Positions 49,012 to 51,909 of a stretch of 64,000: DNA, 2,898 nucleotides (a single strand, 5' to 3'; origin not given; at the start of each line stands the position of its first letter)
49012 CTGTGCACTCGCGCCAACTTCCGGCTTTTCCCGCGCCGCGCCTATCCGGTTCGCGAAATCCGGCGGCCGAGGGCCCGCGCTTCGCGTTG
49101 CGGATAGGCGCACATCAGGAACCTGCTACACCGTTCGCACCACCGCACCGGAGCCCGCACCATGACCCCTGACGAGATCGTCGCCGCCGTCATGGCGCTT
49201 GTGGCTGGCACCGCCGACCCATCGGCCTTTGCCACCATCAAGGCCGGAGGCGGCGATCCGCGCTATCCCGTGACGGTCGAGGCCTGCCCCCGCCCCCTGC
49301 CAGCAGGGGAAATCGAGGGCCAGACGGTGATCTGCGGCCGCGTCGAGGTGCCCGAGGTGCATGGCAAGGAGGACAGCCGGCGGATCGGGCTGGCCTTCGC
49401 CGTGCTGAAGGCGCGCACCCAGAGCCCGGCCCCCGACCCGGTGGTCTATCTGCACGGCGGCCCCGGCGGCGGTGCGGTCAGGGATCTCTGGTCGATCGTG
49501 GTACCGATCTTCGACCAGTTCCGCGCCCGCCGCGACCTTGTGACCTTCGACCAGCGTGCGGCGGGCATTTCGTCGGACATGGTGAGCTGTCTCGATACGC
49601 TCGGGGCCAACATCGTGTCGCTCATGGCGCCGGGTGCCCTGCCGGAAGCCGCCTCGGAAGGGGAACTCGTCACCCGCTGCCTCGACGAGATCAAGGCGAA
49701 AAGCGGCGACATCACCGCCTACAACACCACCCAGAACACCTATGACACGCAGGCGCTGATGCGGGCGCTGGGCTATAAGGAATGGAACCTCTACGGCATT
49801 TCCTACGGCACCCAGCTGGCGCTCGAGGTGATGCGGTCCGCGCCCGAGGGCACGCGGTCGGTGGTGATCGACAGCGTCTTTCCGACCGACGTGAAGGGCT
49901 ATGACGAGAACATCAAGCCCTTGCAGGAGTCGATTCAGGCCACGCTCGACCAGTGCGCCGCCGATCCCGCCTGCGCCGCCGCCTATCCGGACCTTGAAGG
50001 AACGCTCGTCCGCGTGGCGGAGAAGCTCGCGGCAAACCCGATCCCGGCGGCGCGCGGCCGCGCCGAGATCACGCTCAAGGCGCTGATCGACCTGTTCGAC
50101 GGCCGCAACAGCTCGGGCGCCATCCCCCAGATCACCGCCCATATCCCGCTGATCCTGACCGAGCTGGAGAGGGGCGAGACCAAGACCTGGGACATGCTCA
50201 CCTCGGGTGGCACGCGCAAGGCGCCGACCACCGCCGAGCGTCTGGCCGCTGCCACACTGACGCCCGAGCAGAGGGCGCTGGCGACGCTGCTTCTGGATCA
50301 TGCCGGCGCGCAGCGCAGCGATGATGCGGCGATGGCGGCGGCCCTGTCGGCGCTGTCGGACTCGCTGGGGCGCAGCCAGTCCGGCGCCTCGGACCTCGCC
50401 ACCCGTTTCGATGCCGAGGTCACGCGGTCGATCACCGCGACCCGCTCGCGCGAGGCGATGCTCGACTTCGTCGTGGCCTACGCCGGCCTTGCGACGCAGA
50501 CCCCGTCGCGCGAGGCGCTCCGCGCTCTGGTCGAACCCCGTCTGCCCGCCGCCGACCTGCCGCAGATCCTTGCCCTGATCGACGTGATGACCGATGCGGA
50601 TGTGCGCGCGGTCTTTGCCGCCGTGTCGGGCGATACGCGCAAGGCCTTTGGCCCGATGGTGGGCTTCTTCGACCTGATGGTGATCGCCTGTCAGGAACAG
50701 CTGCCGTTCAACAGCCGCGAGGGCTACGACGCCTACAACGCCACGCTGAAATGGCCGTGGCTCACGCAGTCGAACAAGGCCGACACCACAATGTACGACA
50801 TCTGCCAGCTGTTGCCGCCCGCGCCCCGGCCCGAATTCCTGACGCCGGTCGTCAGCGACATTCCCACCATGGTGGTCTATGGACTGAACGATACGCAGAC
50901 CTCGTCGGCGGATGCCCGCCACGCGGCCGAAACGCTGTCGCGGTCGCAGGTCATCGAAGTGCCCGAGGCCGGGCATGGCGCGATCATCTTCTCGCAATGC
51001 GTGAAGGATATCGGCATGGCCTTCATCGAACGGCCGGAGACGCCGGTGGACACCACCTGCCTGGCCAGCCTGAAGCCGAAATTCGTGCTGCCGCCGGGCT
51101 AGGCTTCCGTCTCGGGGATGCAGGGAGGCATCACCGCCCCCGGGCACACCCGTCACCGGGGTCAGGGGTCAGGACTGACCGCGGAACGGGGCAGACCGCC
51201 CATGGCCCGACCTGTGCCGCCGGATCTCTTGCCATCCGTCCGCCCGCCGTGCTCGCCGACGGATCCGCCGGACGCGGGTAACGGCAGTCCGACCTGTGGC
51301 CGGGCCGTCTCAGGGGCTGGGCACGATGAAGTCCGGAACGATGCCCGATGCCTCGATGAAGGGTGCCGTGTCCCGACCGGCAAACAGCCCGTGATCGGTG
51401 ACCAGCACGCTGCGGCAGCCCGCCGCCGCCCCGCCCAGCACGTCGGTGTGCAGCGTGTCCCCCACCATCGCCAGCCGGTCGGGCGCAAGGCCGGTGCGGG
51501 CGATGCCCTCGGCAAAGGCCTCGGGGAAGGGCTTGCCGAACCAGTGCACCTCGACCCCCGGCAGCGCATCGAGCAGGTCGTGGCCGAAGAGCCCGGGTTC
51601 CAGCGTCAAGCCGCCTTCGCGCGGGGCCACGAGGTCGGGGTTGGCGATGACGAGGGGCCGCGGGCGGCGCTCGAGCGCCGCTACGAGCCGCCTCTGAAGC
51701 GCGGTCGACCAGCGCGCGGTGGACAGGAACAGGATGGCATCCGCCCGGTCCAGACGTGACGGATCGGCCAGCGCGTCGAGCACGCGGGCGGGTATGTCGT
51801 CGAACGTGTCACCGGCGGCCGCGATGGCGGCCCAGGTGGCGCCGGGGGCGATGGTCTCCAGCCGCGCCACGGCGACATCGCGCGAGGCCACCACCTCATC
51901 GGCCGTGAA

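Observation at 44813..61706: A 16-nt box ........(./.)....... precedes four separate transcription units that all encode exported or envelope proteins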

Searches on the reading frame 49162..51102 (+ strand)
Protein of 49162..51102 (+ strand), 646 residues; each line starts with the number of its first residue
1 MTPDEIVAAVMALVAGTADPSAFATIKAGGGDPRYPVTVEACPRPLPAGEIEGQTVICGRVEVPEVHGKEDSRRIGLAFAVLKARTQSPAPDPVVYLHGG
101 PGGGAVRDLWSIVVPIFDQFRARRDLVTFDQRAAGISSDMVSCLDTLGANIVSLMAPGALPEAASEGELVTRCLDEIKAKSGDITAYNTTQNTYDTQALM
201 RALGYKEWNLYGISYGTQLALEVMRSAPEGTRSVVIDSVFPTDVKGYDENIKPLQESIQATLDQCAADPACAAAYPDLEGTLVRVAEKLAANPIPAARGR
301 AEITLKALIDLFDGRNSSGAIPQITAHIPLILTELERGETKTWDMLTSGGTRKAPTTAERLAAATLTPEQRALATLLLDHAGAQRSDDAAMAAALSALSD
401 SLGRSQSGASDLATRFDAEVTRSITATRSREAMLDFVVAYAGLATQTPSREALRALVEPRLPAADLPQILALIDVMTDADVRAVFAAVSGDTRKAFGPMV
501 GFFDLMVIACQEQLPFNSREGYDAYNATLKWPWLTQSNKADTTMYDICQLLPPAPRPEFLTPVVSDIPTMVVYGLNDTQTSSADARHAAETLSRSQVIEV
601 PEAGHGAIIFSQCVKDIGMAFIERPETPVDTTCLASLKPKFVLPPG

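Call 9: search_protein_families(library=pfam, proteins=[window:49162-51102:+], max_evalue=0.01)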
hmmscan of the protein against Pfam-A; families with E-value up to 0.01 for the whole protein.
window:49162-51102:+ (646 aa): 3 families
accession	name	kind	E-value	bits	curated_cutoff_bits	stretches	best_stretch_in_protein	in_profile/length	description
PF00561.26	Abhydrolase_1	-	2.3e-14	54.1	25.8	1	93-264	2-126/245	alpha/beta hydrolase fold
PF08386.16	Abhydrolase_4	-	1.1e-09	38.8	21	1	544-633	11-103/103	TAP-like protein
PF12697.13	Abhydrolase_6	-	6.4e-07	30.7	26.3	1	94-337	1-177/217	Alpha/beta hydrolase family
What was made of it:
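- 49162..51102 (+): Hydrolase 2: a 646-aa alpha/beta hydrolase with a TAP-like C-terminal domain, paralogous to hydrolase 1. Pfam (call 9).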

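Call 10: find_encoding_contigs(protein=window:49162-51102:+, flank=10000, max_places=10)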
Protein window:49162-51102:+ (646 aa): 2 contigs read that carry it; 2 places shown.
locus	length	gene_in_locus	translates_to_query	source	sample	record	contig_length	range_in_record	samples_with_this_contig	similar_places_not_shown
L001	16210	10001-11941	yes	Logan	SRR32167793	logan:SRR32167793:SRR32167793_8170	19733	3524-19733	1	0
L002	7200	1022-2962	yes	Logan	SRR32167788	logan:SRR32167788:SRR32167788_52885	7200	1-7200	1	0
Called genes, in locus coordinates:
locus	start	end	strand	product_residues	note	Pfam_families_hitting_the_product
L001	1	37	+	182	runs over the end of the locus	-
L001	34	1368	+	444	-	PF01243:PNPOx_N (weak), PF01590:GAF, PF13185:GAF_2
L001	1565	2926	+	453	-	PF01565:FAD_binding_4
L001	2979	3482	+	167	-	PF00034:Cytochrom_C (weak), PF13442:Cytochrome_CBB3 (weak)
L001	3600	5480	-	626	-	PF00122:E1-E2_ATPase, PF00702:Hydrolase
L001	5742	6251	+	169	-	-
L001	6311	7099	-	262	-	-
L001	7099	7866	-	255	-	PF02517:Rce1-like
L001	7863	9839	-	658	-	PF00561:Abhydrolase_1, PF08386:Abhydrolase_4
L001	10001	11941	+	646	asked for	PF00561:Abhydrolase_1, PF12697:Abhydrolase_6 (faint), PF08386:Abhydrolase_4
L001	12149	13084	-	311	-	PF13344:Hydrolase_6, PF13419:HAD_2 (faint), PF00702:Hydrolase, PF13242:Hydrolase_like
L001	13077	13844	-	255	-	PF00106:adh_short, PF08659:KR, PF13561:adh_short_C2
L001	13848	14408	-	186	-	PF01380:SIS (weak)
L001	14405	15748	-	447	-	PF13685:Fe-ADH_2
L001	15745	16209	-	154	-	?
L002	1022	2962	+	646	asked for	PF00561:Abhydrolase_1, PF12697:Abhydrolase_6 (faint), PF08386:Abhydrolase_4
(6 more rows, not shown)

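Call 38: search_protein_families(library=ncbifam, proteins=[window:49162-51102:+], max_evalue=0.01)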
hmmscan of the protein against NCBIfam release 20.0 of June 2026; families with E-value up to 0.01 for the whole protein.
window:49162-51102:+ (646 aa): 6 families
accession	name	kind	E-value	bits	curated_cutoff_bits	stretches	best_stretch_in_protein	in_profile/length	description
TIGR01249.1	pro_imino_pep_1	equivalog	2.6e-11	43.2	259.75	2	88-140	24-70/307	prolyl aminopeptidase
NF051488.1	bifunc_PcaDC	exception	4.8e-06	25.9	390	0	566-606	193-233/375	bifunctional 3-oxoadipate enol-lactonase/4-carboxymuconolactone decarboxylase PcaDC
TIGR01250.1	pro_imino_pep_2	subfamily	8.7e-06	25.5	167.65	0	194-260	84-149/288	proline iminopeptidase-family hydrolase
TIGR02427.1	protocat_pcaD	equivalog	0.00036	20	255.85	0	567-605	194-232/251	3-oxoadipate enol-lactonase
NF045945.1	ProImpepLactob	equivalog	0.00071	19.1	400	0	185-242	76-134/293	proline iminopeptidase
NF007073.0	PRK09522.1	equivalog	0.0081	15.1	738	0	317-400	417-497/531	bifunctional anthranilate synthase glutamate amidotransferase component TrpG/anthranilate phosphoribosyltransferase TrpD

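Call 61: search_solved_structures(query=window:49162-51099:+, max_evalue=0.001)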
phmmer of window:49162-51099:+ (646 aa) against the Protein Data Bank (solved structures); distinct sequences matched with E-value up to 0.001: 7.
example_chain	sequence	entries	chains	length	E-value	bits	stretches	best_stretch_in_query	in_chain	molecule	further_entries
8e5w_A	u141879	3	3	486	7.5e-08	34.7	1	36-271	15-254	Protease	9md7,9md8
7sfm_A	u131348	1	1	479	9.1e-08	34.4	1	36-271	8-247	Hip1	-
5bkm_A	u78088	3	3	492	1.4e-07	33.8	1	41-271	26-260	Carboxylesterase A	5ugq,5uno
5uoh_A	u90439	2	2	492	1.5e-07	33.7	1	41-271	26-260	Carboxylesterase A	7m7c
5yhp_A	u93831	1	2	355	5.2e-06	28.6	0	88-145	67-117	Cold active proline iminopeptidase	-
1azw_A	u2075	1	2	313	3.2e-05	26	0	87-147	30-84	PROLINE IMINOPEPTIDASE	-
1qtr_A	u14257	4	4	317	0.00021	23.3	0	188-241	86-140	PROLYL AMINOPEPTIDASE | Proline iminopeptidase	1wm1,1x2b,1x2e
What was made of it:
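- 49162..51102 (+): The closest solved relatives are mycobacterial Hip1/CaeA and proline iminopeptidases (call 61).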

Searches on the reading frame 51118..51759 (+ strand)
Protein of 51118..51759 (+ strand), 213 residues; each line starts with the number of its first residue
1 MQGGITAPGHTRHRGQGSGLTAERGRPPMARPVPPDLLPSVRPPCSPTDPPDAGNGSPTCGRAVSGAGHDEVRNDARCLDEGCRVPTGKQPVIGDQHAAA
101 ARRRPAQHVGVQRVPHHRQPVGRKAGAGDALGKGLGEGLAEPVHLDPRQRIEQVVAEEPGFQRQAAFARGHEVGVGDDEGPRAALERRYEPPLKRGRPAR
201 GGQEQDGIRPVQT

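Call 9: search_protein_families(library=pfam, proteins=[window:51118-51759:+], max_evalue=0.01)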
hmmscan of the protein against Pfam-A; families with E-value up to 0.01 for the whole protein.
window:51118-51759:+ (213 aa): 1 family
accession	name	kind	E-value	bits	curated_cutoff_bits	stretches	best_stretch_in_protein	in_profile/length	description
PF21532.2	Bin2_C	-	0.0098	16.1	27.4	0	23-70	169-218/266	Bridging integrator 2, C-terminal tail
